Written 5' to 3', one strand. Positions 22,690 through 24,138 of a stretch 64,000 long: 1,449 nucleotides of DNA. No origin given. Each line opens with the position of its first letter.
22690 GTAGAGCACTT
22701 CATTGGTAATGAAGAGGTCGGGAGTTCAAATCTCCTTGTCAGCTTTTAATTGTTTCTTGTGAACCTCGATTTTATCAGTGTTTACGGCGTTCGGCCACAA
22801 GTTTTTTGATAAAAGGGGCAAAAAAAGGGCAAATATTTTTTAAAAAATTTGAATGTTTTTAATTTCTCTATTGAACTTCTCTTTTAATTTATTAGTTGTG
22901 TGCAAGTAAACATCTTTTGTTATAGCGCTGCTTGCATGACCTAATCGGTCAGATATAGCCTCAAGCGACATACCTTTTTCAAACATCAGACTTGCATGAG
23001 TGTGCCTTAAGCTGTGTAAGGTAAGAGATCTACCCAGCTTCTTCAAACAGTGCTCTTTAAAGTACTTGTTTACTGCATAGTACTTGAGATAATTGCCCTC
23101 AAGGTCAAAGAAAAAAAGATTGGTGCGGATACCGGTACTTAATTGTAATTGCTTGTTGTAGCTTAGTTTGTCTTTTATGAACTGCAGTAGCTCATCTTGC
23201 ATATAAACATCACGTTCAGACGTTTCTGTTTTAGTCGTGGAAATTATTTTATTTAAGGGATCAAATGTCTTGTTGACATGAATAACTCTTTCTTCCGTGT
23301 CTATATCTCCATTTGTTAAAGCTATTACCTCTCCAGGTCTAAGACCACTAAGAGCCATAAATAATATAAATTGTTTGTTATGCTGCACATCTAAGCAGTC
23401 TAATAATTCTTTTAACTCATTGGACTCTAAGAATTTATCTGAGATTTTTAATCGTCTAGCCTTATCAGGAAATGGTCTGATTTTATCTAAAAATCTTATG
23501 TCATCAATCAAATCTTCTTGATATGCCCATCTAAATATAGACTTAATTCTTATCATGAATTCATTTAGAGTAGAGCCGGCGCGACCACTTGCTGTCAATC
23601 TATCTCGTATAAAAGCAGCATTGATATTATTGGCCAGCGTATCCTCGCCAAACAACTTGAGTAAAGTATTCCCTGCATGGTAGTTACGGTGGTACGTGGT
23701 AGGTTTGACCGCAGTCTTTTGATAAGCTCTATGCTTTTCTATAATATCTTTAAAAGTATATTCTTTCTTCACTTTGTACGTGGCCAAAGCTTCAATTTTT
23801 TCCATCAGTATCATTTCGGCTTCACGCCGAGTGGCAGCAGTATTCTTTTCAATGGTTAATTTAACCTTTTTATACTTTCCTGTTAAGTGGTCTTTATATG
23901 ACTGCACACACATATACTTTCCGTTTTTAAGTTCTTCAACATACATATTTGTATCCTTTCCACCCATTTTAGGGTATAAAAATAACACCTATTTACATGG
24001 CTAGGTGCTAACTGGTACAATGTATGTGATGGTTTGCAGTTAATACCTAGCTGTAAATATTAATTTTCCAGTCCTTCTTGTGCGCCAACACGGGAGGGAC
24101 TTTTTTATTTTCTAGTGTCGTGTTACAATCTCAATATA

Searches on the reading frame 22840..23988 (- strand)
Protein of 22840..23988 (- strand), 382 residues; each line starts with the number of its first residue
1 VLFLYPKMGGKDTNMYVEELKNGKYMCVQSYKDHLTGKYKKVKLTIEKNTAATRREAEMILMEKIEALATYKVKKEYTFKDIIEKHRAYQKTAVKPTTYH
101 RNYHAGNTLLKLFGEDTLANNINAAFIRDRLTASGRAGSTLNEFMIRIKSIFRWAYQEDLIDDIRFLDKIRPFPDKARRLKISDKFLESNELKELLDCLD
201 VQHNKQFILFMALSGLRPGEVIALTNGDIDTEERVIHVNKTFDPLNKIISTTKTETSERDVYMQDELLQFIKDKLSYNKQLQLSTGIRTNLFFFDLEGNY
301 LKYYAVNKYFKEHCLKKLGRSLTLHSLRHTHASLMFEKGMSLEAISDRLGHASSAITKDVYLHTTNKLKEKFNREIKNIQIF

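Call 16: search_protein_families(library=pfam, proteins=[window:22840-23988:-], max_evalue=1)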
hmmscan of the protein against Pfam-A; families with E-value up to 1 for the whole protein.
window:22840-23988:- (382 aa): 5 families
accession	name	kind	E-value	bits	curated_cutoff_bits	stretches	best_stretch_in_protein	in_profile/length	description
PF00589.27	Phage_integrase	-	3.4e-26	92.5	27.1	1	185-365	1-169/172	Phage integrase family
PF16795.10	Phage_integr_3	-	0.0014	19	27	1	296-375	85-158/161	Archaeal phage integrase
PF13102.12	Phage_int_SAM_5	-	0.016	16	22.3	1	78-163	1-90/98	Phage integrase SAM-like domain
PF01632.24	Ribosomal_L35p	-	0.061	14.2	28.9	1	20-60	16-57/61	Ribosomal protein L35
PF17027.11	Bromo_TP_like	-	0.072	13.7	21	1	242-289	48-96/119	Histone-fold protein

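Call 50: search_protein_families(library=pfam, alignment_id=A2, max_evalue=0.0001)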
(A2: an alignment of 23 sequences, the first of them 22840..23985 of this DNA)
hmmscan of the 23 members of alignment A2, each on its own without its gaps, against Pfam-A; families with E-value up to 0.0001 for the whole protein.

A. member 1, window:22840-23985:- (381 aa): 1 family
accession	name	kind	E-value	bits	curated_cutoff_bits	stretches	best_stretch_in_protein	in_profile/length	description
PF00589.27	Phage_integrase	-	3.4e-26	92.5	27.1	1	184-364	1-169/172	Phage integrase family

B. families by the number of members that match (of 23 scanned): 22 families
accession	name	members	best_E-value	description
PF01381.28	HTH_3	3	2.5e-15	Helix-turn-helix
PF12844.13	HTH_19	3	5.8e-07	Helix-turn-helix domain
PF13443.12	HTH_26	2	6e-06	Cro/C1-type HTH DNA-binding domain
PF10926.14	DUF2800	1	1.5e-130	Protein of unknown function (DUF2800)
PF05272.17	VapE-like_dom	1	1.1e-77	Virulence-associated protein E-like domain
PF10991.15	Enc34_ssDNA-bd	1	1.5e-45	Enterobacter phage Enc34, ssDNA-binding protein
PF19905.4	DUF6378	1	2.5e-33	Domain of unknown function (DUF6378)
PF00176.29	SNF2-rel_dom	1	4.7e-27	SNF2-related domain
PF00589.27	Phage_integrase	1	3.4e-26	Phage integrase family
PF19807.5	DUF6290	1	1.2e-24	Family of unknown function (DUF6290)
PF18836.7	B_solenoid_ydck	1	1.7e-22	YdcK Beta solenoid repeat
PF00476.26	DNA_pol_A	1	9.5e-20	DNA polymerase family A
PF00717.28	Peptidase_S24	1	1.3e-18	Peptidase S24-like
PF13392.12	HNH_3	1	7.6e-12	HNH endonuclease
PF07374.17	DUF1492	1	3.5e-11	Protein of unknown function (DUF1492)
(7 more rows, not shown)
